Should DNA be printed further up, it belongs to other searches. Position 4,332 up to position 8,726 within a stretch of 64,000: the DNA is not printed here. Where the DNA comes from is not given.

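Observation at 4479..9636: Split SIR2 effector + NACHT-like STAND NTPase with overlapping reading frames (Avs5-like architecture as two genes)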

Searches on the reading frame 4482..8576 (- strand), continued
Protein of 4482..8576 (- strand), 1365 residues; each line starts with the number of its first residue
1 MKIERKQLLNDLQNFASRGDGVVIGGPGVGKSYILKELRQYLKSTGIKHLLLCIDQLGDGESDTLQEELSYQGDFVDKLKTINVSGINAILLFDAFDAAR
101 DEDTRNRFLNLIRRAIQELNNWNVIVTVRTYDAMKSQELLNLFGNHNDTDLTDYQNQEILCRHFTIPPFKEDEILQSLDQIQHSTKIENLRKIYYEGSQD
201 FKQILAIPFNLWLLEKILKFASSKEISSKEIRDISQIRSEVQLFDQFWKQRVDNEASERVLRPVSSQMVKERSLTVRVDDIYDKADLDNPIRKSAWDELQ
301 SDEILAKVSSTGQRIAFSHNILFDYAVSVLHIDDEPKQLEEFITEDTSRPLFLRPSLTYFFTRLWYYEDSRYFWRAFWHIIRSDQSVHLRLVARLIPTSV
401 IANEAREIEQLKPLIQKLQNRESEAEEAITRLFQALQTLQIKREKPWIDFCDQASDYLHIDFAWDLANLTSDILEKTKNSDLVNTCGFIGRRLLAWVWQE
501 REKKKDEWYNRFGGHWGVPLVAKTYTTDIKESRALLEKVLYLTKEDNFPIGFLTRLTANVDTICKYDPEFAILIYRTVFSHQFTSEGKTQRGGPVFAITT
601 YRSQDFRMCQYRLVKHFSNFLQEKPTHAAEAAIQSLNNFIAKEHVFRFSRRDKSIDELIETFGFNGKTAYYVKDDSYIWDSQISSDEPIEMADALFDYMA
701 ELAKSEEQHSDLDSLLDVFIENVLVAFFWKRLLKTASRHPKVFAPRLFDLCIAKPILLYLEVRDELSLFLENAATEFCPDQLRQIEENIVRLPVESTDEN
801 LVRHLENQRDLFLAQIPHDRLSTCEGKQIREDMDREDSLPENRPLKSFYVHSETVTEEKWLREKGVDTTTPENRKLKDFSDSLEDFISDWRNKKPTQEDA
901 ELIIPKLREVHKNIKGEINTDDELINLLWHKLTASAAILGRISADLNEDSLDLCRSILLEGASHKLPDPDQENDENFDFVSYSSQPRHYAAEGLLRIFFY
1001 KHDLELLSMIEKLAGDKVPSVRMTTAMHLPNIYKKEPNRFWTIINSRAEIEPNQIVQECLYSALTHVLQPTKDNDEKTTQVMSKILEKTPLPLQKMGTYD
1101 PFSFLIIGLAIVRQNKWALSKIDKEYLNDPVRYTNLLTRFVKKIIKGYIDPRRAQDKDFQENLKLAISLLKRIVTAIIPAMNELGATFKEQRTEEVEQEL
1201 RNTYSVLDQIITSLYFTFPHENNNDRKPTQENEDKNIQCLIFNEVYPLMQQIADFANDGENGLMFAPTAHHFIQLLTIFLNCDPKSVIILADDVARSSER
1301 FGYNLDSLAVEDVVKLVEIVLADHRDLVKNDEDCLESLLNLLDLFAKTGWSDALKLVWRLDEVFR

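Call 21: find_related_loci(query=A1, collection=genome_contigs, flank=8000)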
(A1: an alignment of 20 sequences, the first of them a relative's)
Query A1 (1365 aa) in genome_contigs; peptide patterns used: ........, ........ (x = any residue, [..] = any of these).
119 stretches matched a pattern; 80 encode a relative of the query (tblastn E <= 1e-3); 79 distinct loci.
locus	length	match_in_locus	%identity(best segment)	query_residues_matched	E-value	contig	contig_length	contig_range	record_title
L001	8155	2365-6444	79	1-1365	0e+0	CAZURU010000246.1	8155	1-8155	MAG TPA_asm: uncultured bacterium isolate SRP109090_co2_4 genome assembly, contig: NODE_13449_length_8155_cov_9.477901,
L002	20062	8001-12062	74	1-1365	0e+0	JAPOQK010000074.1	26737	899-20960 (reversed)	MAG: Candidatus Poribacteria bacterium isolate APA_bin_83 c_000000360054, whole genome shotgun sequence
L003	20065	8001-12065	64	1-1365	0e+0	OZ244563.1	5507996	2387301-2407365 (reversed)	MAG: Candidatus Poribacteria bacterium isolate ff81fa92-488d-40f9-821d-30cdc2806971 genome assembly, chromosome: 1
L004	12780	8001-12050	62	1-1365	0e+0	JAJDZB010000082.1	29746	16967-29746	MAG: Candidatus Poribacteria bacterium isolate jk18x34bins.64 k141_476699, whole genome shotgun sequence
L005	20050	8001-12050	65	1-1365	0e+0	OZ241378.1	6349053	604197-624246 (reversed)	MAG: Candidatus Poribacteria bacterium isolate 8f0f5501-85a9-4e66-9deb-4e7c08d09c04 genome assembly, chromosome: 1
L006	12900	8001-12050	61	1-1365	0e+0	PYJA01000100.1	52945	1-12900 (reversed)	MAG: Candidatus Poribacteria bacterium isolate PCPOR2a Ga0207197_1100, whole genome shotgun sequence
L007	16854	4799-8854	60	1-1365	0e+0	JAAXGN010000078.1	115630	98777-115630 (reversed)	MAG: Candidatus Poribacteria bacterium isolate Plut_88864 filtered_Plut_88864_genomic_contig_9199, whole genome shotgun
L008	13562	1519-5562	59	1-1365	0e+0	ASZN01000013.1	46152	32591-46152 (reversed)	Candidatus Poribacteria bacterium WGA-3G POR3G_contig_12.13_C, whole genome shotgun sequence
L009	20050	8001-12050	59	1-1365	0e+0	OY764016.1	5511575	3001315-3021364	MAG: Candidatus Poribacteria bacterium isolate 9fae2ea3-c9b7-404b-9456-b4c0b6541956 genome assembly, chromosome: 1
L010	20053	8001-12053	57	1-1365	0e+0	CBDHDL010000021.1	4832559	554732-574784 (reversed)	MAG: Candidatus Poribacteria bacterium isolate 20da9595-a677-4a4b-9313-254fbc54331e genome assembly, contig: contig_21,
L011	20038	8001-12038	58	1-1365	0e+0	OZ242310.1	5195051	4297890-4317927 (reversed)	MAG: Candidatus Poribacteria bacterium isolate 20da2b61-0884-4a9e-940d-2acfcc06f24a genome assembly, chromosome: 1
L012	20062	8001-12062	58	1-1365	0e+0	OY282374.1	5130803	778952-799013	MAG: Candidatus Poribacteria bacterium genome assembly, chromosome: 1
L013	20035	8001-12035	59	1-1365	0e+0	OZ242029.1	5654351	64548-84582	MAG: Candidatus Poribacteria bacterium isolate e47116a6-1c5e-4b36-9515-22f207f5838d genome assembly, chromosome: 1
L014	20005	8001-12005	58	1-1365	0e+0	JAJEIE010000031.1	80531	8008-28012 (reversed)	MAG: Candidatus Poribacteria bacterium isolate p16x65bins.49 k141_154051, whole genome shotgun sequence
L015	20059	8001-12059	58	1-1365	0e+0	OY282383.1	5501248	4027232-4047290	MAG: uncultured Poribacteria bacterium isolate 7c199f84-8048-4b63-b208-6e17c6421a0a genome assembly, chromosome: 1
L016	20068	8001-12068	56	1-1365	0e+0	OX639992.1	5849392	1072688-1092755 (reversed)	MAG: uncultured Poribacteria bacterium isolate 2342930e-25dc-453b-b24c-d77caf5257d8 genome assembly, chromosome: 1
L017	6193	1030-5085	57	1-1365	0e+0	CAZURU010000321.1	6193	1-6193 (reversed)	MAG TPA_asm: uncultured bacterium isolate SRP109090_co2_4 genome assembly, contig: NODE_19464_length_6193_cov_5.907462,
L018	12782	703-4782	57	1-1365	0e+0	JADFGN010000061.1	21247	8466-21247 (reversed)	MAG: Candidatus Poribacteria bacterium isolate B30T1B8 B30T1B8_NODE4082, whole genome shotgun sequence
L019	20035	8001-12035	55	1-1365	0e+0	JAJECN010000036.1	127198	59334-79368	MAG: Candidatus Poribacteria bacterium isolate jk18xAbins.24 k141_645057, whole genome shotgun sequence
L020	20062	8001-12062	57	1-1365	0e+0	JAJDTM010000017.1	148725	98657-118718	MAG: Candidatus Poribacteria bacterium isolate jk18x1bzbins.25 k141_151018, whole genome shotgun sequence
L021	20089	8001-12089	56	1-1365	0e+0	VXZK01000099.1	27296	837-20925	MAG: Candidatus Poribacteria bacterium isolate SB0670_bin_33 NODE_892_length_27296_cov_17.570317, whole genome shotgun s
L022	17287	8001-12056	56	1-1365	0e+0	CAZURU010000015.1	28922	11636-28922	MAG TPA_asm: uncultured bacterium isolate SRP109090_co2_4 genome assembly, contig: NODE_2098_length_28922_cov_8.241625,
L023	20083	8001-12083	55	1-1365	0e+0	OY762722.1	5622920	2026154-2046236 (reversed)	MAG: Candidatus Poribacteria bacterium isolate ed6806d3-dd7a-4409-98ee-5b7e1ebe3502 genome assembly, chromosome: 1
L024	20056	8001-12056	60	1-1365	0e+0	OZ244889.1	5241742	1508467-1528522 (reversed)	MAG: Candidatus Poribacteria bacterium isolate e98e4a03-ae45-434a-8c9f-424be2589405 genome assembly, chromosome: 1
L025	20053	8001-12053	73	1-1365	0e+0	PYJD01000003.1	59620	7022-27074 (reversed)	MAG: Candidatus Poribacteria bacterium isolate MSPOR6 Ga0207211_103, whole genome shotgun sequence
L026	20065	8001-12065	57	1-1365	0e+0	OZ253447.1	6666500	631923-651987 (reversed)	MAG: Candidatus Poribacteria bacterium isolate c3a381aa-0ed9-4b9f-99fb-31763fcdc289 genome assembly, chromosome: 1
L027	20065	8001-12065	56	1-1365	0e+0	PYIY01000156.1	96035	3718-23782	MAG: Candidatus Poribacteria bacterium isolate PCPOR4 Ga0207198_1156, whole genome shotgun sequence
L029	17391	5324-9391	56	1-1365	0e+0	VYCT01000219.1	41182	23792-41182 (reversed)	MAG: Candidatus Poribacteria bacterium isolate SB0675_bin_22 NODE_423_length_41182_cov_11.505532, whole genome shotgun s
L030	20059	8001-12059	54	1-1365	0e+0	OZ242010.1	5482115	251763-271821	MAG: Candidatus Latescibacterota bacterium isolate 318c57a3-5c92-4b38-acc3-b9680ed3e2d2 genome assembly, chromosome: 1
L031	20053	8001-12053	53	1-1365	0e+0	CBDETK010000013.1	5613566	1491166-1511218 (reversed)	MAG: Candidatus Latescibacterota bacterium isolate f082a9f0-9724-465d-94e5-cd8c9e52f731 genome assembly, contig: contig_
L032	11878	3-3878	56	66-1365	0e+0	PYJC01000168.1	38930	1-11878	MAG: Candidatus Poribacteria bacterium isolate PCPOR1 Ga0206387_1168, whole genome shotgun sequence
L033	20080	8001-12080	52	1-1365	0e+0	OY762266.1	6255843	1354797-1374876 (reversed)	MAG: Candidatus Poribacteria bacterium isolate f15cbddf-0c87-47e8-aab1-4ca568006f86 genome assembly, chromosome: 1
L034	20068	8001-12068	52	1-1365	0e+0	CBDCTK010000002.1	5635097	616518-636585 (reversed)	MAG: Candidatus Poribacteria bacterium isolate 5e1f03a3-4ce1-415a-a4c9-4ecbe52226bd genome assembly, contig: contig_2, w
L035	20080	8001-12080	56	1-1365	0e+0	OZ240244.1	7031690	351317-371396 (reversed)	MAG: Candidatus Poribacteria bacterium isolate 530b1872-db39-4376-9dde-5bfc35f27194 genome assembly, chromosome: 1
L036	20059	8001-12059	58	1-1365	0e+0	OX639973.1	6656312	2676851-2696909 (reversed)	MAG: uncultured Poribacteria bacterium isolate a51c2dcd-0bc8-4832-ac43-f95c9d639ad7 genome assembly, chromosome: 1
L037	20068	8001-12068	51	1-1365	0e+0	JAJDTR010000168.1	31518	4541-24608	MAG: Candidatus Poribacteria bacterium isolate jk18x1bzbins.36 k141_664515, whole genome shotgun sequence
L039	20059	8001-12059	70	1-1365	0e+0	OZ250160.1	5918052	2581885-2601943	MAG: Candidatus Poribacteria bacterium isolate 8ae7ebc5-6e71-4186-9c0c-d873ebd224b0 genome assembly, chromosome: 1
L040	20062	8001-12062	47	1-1365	0e+0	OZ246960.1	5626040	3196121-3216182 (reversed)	MAG: Candidatus Poribacteria bacterium isolate 0ebab745-6bcd-42b0-bac1-d05ba6febf80 genome assembly, chromosome: 1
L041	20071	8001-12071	58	1-1365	0e+0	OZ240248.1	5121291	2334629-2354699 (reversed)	MAG: Candidatus Poribacteria bacterium isolate b8ffb888-6308-4f48-b550-e0c295cc777e genome assembly, chromosome: 1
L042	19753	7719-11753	44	1-1365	0e+0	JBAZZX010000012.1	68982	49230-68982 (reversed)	MAG: Thermodesulfovibrionales bacterium isolate SO_2017_GW3_27 scaffold_372_c1_OW296A_2017, whole genome shotgun sequenc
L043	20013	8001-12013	54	1-1365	0e+0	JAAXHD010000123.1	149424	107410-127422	MAG: Candidatus Poribacteria bacterium isolate Plut_88880 unfiltered_Plut_88880_genomic_contig_62487, whole genome shotg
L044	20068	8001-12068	58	1-1365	0e+0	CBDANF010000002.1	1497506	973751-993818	MAG: Candidatus Poribacteria bacterium isolate cff0d1ac-620d-4255-a141-192642026491 genome assembly, contig: contig_2, w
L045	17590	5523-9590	56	1-1365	0e+0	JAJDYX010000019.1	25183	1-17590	MAG: Candidatus Latescibacterota bacterium isolate jk18x34bins.57 k141_267303, whole genome shotgun sequence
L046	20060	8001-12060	60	1-1365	0e+0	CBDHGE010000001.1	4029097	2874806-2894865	MAG: Candidatus Poribacteria bacterium isolate 9ac9c1da-626f-4e18-9c15-12d165d572a9 genome assembly, contig: contig_1, w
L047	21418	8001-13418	57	1-1365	0e+0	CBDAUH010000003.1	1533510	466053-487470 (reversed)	MAG: Candidatus Poribacteria bacterium isolate 2b956532-cd71-4e48-8ac0-65602b58f679 genome assembly, contig: contig_3, w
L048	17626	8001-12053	60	1-1365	0e+0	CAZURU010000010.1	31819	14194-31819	MAG TPA_asm: uncultured bacterium isolate SRP109090_co2_4 genome assembly, contig: NODE_1783_length_31819_cov_8.405994,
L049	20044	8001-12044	49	1-1365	0e+0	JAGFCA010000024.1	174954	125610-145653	MAG: Candidatus Poribacteria bacterium isolate SB0202 contig_12078, whole genome shotgun sequence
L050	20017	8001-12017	34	1-1365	0e+0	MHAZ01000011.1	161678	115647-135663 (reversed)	MAG: Stygiobacter sp. RIFOXYC2_FULL_38_25 rifoxyc2_full_scaffold_24, whole genome shotgun sequence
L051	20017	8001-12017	33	1-1365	0e+0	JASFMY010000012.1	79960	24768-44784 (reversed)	MAG: Ignavibacteria bacterium isolate D0817S12remetaG_Bin_1194 D0817S12remetaG_FD_scaffold_13_c1, whole genome shotgun s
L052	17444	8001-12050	65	1-1365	0e+0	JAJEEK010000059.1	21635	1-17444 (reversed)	MAG: Candidatus Poribacteria bacterium isolate p16x34bins.28 k141_669972, whole genome shotgun sequence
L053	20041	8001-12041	33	1-1365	0e+0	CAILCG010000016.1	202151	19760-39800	MAG: uncultured Methanomicrobiales archaeon isolate AM-lipid-01-D7_bin-1774 genome assembly, contig: bin-1774:16/28, who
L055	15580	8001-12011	33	1-1365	0e+0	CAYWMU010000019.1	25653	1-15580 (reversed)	MAG TPA_asm: uncultured Bacteriovorax sp. isolate binchicken_co173_246 genome assembly, contig: NODE_6529_length_25653_c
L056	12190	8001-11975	32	1-1365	0e+0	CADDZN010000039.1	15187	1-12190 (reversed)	unidentified bacterium isolate 29 genome assembly, contig: NODE_2732_length_15187_cov_3.489309, whole genome shotgun seq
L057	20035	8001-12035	56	1-1365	0e+0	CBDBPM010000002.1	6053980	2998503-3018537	MAG: Candidatus Poribacteria bacterium isolate 2ce76e30-9b7a-4682-b141-86baa08e5e2a genome assembly, contig: contig_2, w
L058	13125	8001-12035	36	1-1365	0e+0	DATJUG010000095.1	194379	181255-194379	MAG TPA_asm: Bryobacteraceae bacterium isolate SMAG_U15040 k141_2932905, whole genome shotgun sequence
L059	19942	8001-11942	29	1-1365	5e-170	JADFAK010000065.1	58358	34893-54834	MAG: Flavobacteriales bacterium isolate C15_102_105_12 c_000000000105, whole genome shotgun sequence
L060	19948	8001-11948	30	1-1365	1e-169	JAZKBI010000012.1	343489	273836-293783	MAG: Bacteroidota bacterium isolate ADI_H3L2_1_122_18_3-bin075 ADIH3L21_B075_0_000000000012, whole genome shotgun sequen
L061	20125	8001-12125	53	1-1365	0e+0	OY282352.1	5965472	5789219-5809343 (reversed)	MAG: uncultured Latescibacteria bacterium genome assembly, chromosome: 1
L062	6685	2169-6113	29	1-1365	7e-170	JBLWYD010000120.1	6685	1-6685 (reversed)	MAG: Bacteroidota bacterium isolate EA25-02 A25maxbin.007RE.5K@120, whole genome shotgun sequence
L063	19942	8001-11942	30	1-1365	6e-168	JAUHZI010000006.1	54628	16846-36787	MAG: Bacteroidia bacterium isolate 4_bin.26 NODE_415_length_54628_cov_1.028715, whole genome shotgun sequence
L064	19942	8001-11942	30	1-1365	1e-167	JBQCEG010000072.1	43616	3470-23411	MAG: Ginsengibacter sp. isolate bin114 k127_2608971, whole genome shotgun sequence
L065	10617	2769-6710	29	1-1365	2e-166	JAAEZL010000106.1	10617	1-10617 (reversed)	MAG: Algicola sp. isolate P03SST1bin.30 NODE_1146_length_10617_cov_5.00757, whole genome shotgun sequence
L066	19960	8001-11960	28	1-1365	1e-161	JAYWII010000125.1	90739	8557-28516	MAG: Chitinophagaceae bacterium isolate GLR81_GL56_UP_2_metabinner_1 GLR81_GL56_UP_2_metabinner_1_124, whole genome shot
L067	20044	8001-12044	51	1-1365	0e+0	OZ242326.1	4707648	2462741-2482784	MAG: Candidatus Poribacteria bacterium isolate 51771988-02c0-4c83-b383-74e9f226940d genome assembly, chromosome: 1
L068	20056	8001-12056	54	1-1365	0e+0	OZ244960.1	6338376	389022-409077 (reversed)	MAG: Candidatus Latescibacterota bacterium isolate 84ceb019-2832-410a-8319-f59b3e32517b genome assembly, chromosome: 1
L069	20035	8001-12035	58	1-1365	0e+0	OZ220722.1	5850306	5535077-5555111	MAG: Candidatus Poribacteria bacterium isolate 09e4b887-e8cc-4912-b364-6afc626817b5 genome assembly, chromosome: 1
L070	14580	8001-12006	30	1-1365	4e-119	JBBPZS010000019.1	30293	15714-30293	MAG: Chthoniobacterales bacterium isolate bin.69 bin.69_S4Ck141_493148_length_30293_cov_14.7119, whole genome shotgun se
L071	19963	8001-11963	27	1-1365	6e-135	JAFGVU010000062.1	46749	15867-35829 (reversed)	MAG: Bacteroidales bacterium isolate ZodW_Metabat.182 k87_3555369, whole genome shotgun sequence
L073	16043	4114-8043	25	2-1365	5e-89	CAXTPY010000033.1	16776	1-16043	MAG TPA_asm: uncultured Acidobacteriaceae bacterium isolate public_SRR14722123_metawrap_bin.2 genome assembly, contig: p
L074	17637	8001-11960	26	1-1365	2e-131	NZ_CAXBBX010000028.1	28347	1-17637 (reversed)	MAG: uncultured Algoriphagus sp. isolate ERR2762102_binner123_Refined_58 ERZ3421852.2196, whole genome shotgun sequence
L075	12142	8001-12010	34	1-1365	2e-51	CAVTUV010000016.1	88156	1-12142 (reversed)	MAG: uncultured Verrucomicrobiae bacterium isolate MFD04944.bin.2.52 genome assembly, contig: contig_86219, whole genome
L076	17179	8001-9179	26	27-411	5e-28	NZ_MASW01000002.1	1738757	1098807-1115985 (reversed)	Prauserella muralis strain DSM 45305 BAY60_c02, whole genome shotgun sequence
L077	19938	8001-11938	24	27-1365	4e-23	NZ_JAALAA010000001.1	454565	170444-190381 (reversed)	Nocardioides turkmenicus strain KC13 KC13_contig_1_length_454565_59.7_0.94, whole genome shotgun sequence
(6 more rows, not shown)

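Call 24: search_solved_structures(query=A1, max_evalue=1)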
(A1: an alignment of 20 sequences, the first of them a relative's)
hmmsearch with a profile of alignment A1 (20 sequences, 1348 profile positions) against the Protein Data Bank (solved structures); distinct sequences matched with E-value up to 1: 27.
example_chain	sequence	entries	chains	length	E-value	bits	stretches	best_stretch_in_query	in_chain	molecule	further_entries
8ycx_A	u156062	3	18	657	0.0026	18.6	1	17-95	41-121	ATP-dependent Clp protease ATP-binding subunit ClpC1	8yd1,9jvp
3pxg_A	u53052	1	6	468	0.0049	17.7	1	17-99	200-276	Negative regulator of genetic competence ClpC/MecB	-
9if4_A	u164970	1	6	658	0.0058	17.5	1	17-93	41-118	ATP-dependent Clp protease ATP-binding subunit ClpC1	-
3pxi_A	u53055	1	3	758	0.0087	16.9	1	17-98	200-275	Negative regulator of genetic competence ClpC/MecB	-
8a8u_A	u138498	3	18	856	0.0088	16.9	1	17-93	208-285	ATP-dependent Clp protease ATP-binding subunit ClpC1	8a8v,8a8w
6emw_E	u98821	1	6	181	0.01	16.6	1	17-93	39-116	ATP-dependent Clp protease ATP-binding subunit ClpC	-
3j3t_A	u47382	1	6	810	0.014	16.2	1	17-95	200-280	Negative regulator of genetic competence ClpC/MecB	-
3j3r_A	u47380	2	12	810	0.015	16.1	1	17-95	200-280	Negative regulator of genetic competence ClpC/MecB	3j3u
7abr_A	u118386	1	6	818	0.015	16.1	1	17-95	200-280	Negative regulator of genetic competence ClpC/MecB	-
8xon_S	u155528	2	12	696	0.021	15.6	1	17-95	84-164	NDP-hexose 4-ketoreductase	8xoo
3j3s_A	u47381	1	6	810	0.033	15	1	17-93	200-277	Negative regulator of genetic competence ClpC/MecB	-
5d4w_A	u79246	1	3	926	0.034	14.9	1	17-95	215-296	Putative heat shock protein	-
9ip0_A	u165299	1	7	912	0.045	14.5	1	17-83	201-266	Chaperone protein ClpB1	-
7zol_A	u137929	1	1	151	0.058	14.2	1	1084-1181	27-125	TPR-CHAT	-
1jbk_A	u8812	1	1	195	0.058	14.2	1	17-82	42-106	CLPB PROTEIN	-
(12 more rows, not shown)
